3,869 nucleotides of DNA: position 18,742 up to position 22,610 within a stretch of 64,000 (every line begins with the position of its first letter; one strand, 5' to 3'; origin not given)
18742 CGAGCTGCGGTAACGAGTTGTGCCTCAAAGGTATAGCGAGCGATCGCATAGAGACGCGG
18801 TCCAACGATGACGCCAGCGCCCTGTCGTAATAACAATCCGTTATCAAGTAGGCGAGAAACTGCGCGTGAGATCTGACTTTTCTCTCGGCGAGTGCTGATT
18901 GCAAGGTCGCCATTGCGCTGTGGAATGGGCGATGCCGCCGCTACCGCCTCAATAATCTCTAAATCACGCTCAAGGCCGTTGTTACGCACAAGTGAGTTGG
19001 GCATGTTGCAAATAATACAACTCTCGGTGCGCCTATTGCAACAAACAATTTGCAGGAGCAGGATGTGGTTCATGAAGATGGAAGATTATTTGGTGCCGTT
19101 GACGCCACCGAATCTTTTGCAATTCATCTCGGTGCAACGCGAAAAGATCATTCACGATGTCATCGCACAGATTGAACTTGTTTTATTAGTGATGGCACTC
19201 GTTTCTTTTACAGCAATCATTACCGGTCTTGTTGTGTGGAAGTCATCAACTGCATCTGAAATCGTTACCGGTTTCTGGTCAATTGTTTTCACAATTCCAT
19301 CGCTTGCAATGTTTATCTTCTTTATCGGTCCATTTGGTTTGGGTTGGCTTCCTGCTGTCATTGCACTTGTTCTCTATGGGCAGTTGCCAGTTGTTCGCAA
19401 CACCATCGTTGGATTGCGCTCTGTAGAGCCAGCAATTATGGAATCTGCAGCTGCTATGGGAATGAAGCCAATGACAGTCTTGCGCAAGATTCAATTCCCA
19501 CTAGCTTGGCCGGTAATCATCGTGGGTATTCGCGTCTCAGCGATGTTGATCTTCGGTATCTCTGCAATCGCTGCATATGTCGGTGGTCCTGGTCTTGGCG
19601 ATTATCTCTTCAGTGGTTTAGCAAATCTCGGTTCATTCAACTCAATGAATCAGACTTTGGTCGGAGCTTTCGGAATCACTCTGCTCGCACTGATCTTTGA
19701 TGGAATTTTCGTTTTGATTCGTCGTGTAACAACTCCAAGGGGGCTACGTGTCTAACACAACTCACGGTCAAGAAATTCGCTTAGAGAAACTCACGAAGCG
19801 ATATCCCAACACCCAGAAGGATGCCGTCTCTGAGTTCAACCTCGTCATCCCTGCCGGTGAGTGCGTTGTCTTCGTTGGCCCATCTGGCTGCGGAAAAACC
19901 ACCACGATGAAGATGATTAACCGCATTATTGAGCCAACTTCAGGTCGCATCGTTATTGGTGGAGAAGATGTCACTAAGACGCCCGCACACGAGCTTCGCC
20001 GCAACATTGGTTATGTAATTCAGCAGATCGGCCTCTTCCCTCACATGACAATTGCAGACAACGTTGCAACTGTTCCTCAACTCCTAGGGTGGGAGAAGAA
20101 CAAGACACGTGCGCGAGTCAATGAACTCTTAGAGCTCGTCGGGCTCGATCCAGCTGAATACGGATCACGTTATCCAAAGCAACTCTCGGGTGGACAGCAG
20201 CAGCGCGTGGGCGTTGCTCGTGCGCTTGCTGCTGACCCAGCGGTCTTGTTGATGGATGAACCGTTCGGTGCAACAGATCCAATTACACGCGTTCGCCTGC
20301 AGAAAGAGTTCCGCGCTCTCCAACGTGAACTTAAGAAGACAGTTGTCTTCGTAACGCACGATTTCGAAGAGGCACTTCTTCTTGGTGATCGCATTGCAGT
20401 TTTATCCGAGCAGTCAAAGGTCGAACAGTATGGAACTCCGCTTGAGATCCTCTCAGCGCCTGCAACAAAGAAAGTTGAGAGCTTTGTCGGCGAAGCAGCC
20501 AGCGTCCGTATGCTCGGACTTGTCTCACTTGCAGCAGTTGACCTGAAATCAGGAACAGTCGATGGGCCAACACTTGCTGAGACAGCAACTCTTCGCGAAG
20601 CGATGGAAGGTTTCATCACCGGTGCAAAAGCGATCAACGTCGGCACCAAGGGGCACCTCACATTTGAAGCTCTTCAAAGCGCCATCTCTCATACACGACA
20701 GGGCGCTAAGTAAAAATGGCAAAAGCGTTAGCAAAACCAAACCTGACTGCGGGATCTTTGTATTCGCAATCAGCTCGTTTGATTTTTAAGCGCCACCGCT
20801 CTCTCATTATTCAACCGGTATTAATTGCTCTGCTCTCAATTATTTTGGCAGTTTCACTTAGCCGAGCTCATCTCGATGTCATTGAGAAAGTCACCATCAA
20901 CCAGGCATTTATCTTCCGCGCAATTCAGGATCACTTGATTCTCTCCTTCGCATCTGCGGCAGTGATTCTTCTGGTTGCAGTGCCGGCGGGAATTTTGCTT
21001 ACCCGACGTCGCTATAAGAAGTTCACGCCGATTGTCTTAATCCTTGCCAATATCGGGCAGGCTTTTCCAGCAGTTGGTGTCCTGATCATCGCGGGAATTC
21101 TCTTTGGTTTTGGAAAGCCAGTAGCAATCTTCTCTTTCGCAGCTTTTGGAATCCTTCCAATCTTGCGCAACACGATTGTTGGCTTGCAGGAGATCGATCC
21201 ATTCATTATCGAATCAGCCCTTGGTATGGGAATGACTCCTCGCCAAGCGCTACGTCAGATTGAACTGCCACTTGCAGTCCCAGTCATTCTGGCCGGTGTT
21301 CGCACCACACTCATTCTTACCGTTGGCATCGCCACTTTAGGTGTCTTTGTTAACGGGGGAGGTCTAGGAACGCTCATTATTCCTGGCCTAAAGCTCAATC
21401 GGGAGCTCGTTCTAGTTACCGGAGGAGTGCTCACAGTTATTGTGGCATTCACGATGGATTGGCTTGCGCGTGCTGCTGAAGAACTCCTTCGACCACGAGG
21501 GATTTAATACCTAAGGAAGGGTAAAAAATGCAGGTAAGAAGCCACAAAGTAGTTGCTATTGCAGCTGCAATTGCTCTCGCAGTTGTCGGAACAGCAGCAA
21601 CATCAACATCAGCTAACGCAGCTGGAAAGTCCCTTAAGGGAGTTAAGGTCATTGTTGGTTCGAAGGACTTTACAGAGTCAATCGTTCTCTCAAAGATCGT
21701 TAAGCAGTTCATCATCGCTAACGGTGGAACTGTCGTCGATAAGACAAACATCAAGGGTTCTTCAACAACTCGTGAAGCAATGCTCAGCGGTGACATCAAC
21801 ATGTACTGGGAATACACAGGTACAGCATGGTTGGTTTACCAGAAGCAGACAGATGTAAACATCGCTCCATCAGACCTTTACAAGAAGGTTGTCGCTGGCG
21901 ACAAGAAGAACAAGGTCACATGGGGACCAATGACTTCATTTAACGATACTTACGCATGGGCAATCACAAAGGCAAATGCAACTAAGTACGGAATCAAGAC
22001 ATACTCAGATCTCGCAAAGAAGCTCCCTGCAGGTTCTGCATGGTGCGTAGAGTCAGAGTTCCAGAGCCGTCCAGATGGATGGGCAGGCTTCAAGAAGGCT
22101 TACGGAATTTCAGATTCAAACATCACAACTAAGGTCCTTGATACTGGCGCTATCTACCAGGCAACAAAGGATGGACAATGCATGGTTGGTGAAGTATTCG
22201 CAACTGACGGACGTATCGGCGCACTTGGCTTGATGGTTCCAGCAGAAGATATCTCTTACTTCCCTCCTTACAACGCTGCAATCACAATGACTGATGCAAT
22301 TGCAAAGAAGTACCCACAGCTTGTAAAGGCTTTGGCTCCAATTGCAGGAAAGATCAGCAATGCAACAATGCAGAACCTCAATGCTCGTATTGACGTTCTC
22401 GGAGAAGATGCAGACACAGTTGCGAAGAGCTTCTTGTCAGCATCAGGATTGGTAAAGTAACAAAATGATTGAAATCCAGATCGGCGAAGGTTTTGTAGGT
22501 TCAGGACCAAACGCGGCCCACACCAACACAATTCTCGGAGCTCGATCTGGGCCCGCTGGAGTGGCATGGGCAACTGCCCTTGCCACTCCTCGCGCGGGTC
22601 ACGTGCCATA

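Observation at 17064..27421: Uncharacterised catabolic cluster built around an orphan Fae homologue and a betaine-type ABC importer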

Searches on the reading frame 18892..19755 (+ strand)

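Call 3: search_protein_families(library=pfam, proteins=[window:18892-19755:+])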
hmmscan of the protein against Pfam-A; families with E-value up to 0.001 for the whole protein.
window:18892-19755:+ (287 aa): 1 family
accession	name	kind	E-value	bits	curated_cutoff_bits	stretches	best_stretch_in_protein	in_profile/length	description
PF00528.27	BPD_transp_1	-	4.3e-22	79.2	26.4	1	107-277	4-179/184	Binding-protein-dependent transport system inner membrane component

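Call 4: search_protein_families(library=ncbifam, proteins=[window:18892-19755:+])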
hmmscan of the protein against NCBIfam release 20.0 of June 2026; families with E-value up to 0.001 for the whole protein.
window:18892-19755:+ (287 aa): 12 families
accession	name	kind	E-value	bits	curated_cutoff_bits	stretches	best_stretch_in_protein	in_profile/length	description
NF008196.0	PRK10952.1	equivalog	6.7e-20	71.2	439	1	93-276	147-328/356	glycine betaine/L-proline ABC transporter permease ProW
TIGR03416.1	ABC_choXWV_perm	equivalog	8.6e-19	68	363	1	38-272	39-266/267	choline ABC transporter permease subunit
NF040733.1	ABC_perm_U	equivalog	1.6e-11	44.2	295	1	65-226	32-193/251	ABC transporter permease subunit SaoP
TIGR02141.1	modB_ABC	equivalog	1.2e-06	28.3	182.6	1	148-214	76-142/208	molybdate ABC transporter permease subunit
NF011624.0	PRK15050.1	equivalog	1.3e-05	24.5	247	1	167-223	176-232/297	2-aminoethylphosphonate ABC transporter permease subunit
NF008470.0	PRK11365.1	equivalog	1.4e-05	24.7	347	1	98-227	70-199/263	aliphatic sulfonate ABC transporter permease SsuC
TIGR03226.1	PhnU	equivalog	1.8e-05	24.4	283.45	1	159-231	187-258/311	2-aminoethylphosphonate ABC transporter permease subunit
NF007047.0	PRK09500.1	equivalog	3.5e-05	23.5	326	1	130-234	108-210/257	spermidine/putrescine ABC transporter permease PotC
NF007545.0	PRK10160.1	equivalog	0.00011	21.7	342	1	93-281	83-269/275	taurine ABC transporter permease TauC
NF008049.0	PRK10782.1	subfamily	0.00017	21.4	212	1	120-240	55-177/217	methionine ABC transporter permease MetI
NF006939.0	PRK09421.1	equivalog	0.00017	21.1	262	1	148-215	89-156/230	molybdate ABC transporter permease subunit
TIGR01097.1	PhnE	equivalog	0.00032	20.3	216.7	1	55-278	31-249/252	phosphonate ABC transporter, permease protein PhnE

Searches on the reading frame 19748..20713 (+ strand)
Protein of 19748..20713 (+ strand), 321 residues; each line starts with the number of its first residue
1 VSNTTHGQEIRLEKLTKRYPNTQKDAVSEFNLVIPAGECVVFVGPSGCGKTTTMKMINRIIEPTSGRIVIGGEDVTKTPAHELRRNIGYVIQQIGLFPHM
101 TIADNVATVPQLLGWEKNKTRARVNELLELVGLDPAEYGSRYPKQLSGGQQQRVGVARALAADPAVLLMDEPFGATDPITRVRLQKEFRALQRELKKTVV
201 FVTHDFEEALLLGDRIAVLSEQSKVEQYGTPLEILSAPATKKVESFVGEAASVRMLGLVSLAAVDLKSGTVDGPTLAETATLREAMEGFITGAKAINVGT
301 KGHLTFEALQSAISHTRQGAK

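Call 3: search_protein_families(library=pfam, proteins=[window:19748-20713:+])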
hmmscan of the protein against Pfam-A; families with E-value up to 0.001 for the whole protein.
window:19748-20713:+ (321 aa): 3 families
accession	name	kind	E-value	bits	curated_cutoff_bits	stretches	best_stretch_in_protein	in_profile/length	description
PF00005.33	ABC_tran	-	2.1e-36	126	25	1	29-173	3-136/137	ABC transporter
PF13604.12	AAA_30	-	5.8e-05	23.3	27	1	23-93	6-72/191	AAA domain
PF13304.12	AAA_21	-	0.00086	19.9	27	0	40-61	2-23/304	AAA domain, putative AbiEii toxin, Type IV TA system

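Call 4: search_protein_families(library=ncbifam, proteins=[window:19748-20713:+])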
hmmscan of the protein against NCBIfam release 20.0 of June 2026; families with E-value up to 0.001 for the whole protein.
window:19748-20713:+ (321 aa): 185 families (the best 25 are shown)
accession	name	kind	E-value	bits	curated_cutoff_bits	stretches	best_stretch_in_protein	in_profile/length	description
TIGR01186.1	proV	subfamily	3.5e-91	306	326.6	1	24-255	6-238/363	betaine/proline/choline family ABC transporter ATP-binding protein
TIGR03265.1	PhnT2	equivalog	2.9e-74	250.4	457.7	1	9-253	4-241/353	putative 2-aminoethylphosphonate ABC transporter ATP-binding protein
TIGR00968.1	3a0106s01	subfamily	5e-69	232.4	342.75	1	10-250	1-234/237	sulfate ABC transporter ATP-binding protein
NF006987.0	PRK09452.1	equivalog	2.3e-68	230.6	482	1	8-252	16-253/378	spermidine/putrescine ABC transporter ATP-binding protein PotA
TIGR01187.1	potA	subfamily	1.6e-66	224.7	355.6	1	43-254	2-208/325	polyamine ABC transporter ATP-binding protein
NF008653.0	PRK11650.1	subfamily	1.9e-62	211.4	432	1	9-252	3-240/357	sn-glycerol-3-phosphate ABC transporter ATP-binding protein UgpC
TIGR03415.1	ABC_choXWV_ATP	equivalog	1.1e-61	209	483.75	1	26-263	39-281/382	choline ABC transporter ATP-binding protein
NF040840.2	tungstate_WtpC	equivalog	3.6e-61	207.3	440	1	10-249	2-233/347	tungstate ABC transporter ATP-binding protein WtpC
NF008105.0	PRK10851.1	equivalog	3.7e-61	206.8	502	1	10-253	3-243/362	sulfate/thiosulfate ABC transporter ATP-binding protein CysA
NF043075.1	MMSYN1_0197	equivalog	5.7e-60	203.1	550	1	10-253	3-239/341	spermidine/putrescine ABC transporter ATP-binding protein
NF040933.2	ABC_arch_GlcV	equivalog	1.1e-59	202.1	450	1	9-253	2-248/357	glucose ABC transporter ATP-binding protein GlcV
TIGR03258.1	PhnT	equivalog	4.4e-59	200.3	499.15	1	9-254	8-247/359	2-aminoethylphosphonate ABC transport system ATP-binding subunit PhnT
NF008513.0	PRK11432.1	equivalog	4.3e-58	196.9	496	1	10-252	7-242/351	ferric ABC transporter ATP-binding protein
NF008233.0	PRK11000.1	equivalog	1.2e-56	192.1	568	1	10-250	4-237/369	maltose/maltodextrin ABC transporter ATP-binding protein MalK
NF007480.0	PRK10070.1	equivalog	1.2e-54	185.7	444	1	27-247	44-265/400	glycine betaine/L-proline ABC transporter ATP-binding protein ProV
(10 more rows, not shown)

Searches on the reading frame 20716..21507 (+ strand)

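Call 3: search_protein_families(library=pfam, proteins=[window:20716-21507:+])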
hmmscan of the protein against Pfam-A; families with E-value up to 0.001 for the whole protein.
window:20716-21507:+ (263 aa): 1 family
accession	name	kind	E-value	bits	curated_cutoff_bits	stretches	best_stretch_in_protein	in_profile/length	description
PF00528.27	BPD_transp_1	-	7.4e-17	62.1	26.4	1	88-255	1-179/184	Binding-protein-dependent transport system inner membrane component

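Call 4: search_protein_families(library=ncbifam, proteins=[window:20716-21507:+])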
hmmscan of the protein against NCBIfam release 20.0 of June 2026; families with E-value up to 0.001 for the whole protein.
window:20716-21507:+ (263 aa): 11 families
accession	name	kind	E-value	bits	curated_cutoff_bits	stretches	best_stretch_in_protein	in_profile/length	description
NF008196.0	PRK10952.1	equivalog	5.9e-20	71.4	439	1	34-259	108-333/356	glycine betaine/L-proline ABC transporter permease ProW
TIGR03416.1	ABC_choXWV_perm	equivalog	1.4e-19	70.7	363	1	32-249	50-265/267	choline ABC transporter permease subunit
NF040733.1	ABC_perm_U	equivalog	8.1e-10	38.6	295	1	79-256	67-243/251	ABC transporter permease subunit SaoP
NF008049.0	PRK10782.1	subfamily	1.2e-06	28.3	212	1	66-242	9-198/217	methionine ABC transporter permease MetI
TIGR01183.1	ntrB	equivalog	7.7e-06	25.7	209.05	1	76-225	28-173/202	nitrate ABC transporter permease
NF007047.0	PRK09500.1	equivalog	8.5e-06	25.6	326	1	61-216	51-210/257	spermidine/putrescine ABC transporter permease PotC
NF008470.0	PRK11365.1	equivalog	1.4e-05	24.6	347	1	118-244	108-235/263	aliphatic sulfonate ABC transporter permease SsuC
NF005164.0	PRK06638.1-4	equivalog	0.00011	21.6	154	1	35-102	101-175/211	NADH-quinone oxidoreductase subunit J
TIGR03226.1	PhnU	equivalog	0.00026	20.5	283.45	1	64-220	98-265/311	2-aminoethylphosphonate ABC transporter permease subunit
TIGR01581.1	Mo_ABC_porter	hypoth_equivalog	0.00062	19.3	210.3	0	144-204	112-173/225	ABC transporter permease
NF007545.0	PRK10160.1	equivalog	0.00064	19.2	342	1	56-260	62-269/275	taurine ABC transporter permease TauC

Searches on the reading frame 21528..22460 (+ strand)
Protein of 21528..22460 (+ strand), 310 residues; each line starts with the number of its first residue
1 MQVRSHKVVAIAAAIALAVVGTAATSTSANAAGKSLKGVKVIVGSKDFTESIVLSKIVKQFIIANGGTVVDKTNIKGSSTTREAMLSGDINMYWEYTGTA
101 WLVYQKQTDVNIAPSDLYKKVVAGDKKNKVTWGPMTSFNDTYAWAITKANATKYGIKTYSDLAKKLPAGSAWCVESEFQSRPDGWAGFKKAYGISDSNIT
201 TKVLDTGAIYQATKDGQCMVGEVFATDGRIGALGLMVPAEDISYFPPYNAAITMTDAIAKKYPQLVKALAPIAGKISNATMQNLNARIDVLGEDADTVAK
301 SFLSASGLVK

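Call 3: search_protein_families(library=pfam, proteins=[window:21528-22460:+])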
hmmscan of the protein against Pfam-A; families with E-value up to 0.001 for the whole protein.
window:21528-22460:+ (310 aa): 1 family
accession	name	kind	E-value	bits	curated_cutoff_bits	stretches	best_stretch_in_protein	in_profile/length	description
PF04069.17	OpuAC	-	3.4e-58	197.7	21.2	1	40-304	2-256/257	Substrate binding domain of ABC-type glycine betaine transport system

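Call 4: search_protein_families(library=ncbifam, proteins=[window:21528-22460:+])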
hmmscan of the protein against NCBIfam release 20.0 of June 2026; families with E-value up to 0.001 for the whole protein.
window:21528-22460:+ (310 aa): 1 family
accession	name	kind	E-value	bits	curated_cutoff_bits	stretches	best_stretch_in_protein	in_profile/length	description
NF049931.1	GlyBetbindOsmF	equivalog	3e-40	138.1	400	1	40-310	4-283/283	glycine betaine ABC transporter substrate-binding protein OsmF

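Call 45: search_solved_structures(query=window:21528-22460:+, show_alignments=3)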
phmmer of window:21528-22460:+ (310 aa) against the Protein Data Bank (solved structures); distinct sequences matched with E-value up to 0.001: 27.
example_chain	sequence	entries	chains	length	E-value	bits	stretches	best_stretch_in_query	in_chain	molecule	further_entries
9o5f_A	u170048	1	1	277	2.2e-37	132.2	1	41-310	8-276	Ergothioneine transporter EgtUC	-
9egi_A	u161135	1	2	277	3.9e-37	131.4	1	41-310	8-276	Ergothioneine transporter EgtUC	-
9egj_A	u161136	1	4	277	2.8e-36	128.6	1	41-310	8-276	Ergothioneine transporter EgtUC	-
9egh_A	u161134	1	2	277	3.6e-36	128.2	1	41-310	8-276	Ergothioneine transporter EgtUC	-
7txl_A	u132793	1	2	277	4.8e-36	127.8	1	41-310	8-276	Choline transporter (Glycine betaine transport system permease protein)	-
8dp6_A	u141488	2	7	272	7.1e-35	124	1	41-308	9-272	Osmoprotection protein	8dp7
6uru_A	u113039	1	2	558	1.1e-34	123.4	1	124-309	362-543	iAChSnFR precursor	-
7txk_A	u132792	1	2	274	1.4e-34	123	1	41-304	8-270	Choline transporter (Glycine betaine transport system permease protein)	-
7s7w_A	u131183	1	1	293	7e-34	120.7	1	40-309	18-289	iNicSnFR 3.0 Fluorescent Nicotine Sensor precursor binding protein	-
6efr_A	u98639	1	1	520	2.2e-33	119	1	114-309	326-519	iNicSnFR 1.0, a genetically encoded nicotine biosensor,Green fluorescent protein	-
7s7x_A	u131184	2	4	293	3.6e-33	118.3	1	40-309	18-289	iNicSnFR 4.0 Fluorescent Nicotine Sensor precursor binding protein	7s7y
6v1r_A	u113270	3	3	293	5e-33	117.9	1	40-309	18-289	iAChSnFR Fluorescent Acetylcholine Sensor V9 precursor binding protein | iAchSnFR Fluorescent Acetylcholine Sensor precursor binding protein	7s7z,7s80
4nd9_A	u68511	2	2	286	1.1e-31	113.5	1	37-310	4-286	ABC transporter, substrate binding protein (Proline/glycine/betaine)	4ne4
1sw1_A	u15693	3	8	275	2.5e-31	112.3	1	38-310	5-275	osmoprotection protein (proX)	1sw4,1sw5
1sw2_A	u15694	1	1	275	2.6e-31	112.2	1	39-310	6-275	osmoprotection protein (proX)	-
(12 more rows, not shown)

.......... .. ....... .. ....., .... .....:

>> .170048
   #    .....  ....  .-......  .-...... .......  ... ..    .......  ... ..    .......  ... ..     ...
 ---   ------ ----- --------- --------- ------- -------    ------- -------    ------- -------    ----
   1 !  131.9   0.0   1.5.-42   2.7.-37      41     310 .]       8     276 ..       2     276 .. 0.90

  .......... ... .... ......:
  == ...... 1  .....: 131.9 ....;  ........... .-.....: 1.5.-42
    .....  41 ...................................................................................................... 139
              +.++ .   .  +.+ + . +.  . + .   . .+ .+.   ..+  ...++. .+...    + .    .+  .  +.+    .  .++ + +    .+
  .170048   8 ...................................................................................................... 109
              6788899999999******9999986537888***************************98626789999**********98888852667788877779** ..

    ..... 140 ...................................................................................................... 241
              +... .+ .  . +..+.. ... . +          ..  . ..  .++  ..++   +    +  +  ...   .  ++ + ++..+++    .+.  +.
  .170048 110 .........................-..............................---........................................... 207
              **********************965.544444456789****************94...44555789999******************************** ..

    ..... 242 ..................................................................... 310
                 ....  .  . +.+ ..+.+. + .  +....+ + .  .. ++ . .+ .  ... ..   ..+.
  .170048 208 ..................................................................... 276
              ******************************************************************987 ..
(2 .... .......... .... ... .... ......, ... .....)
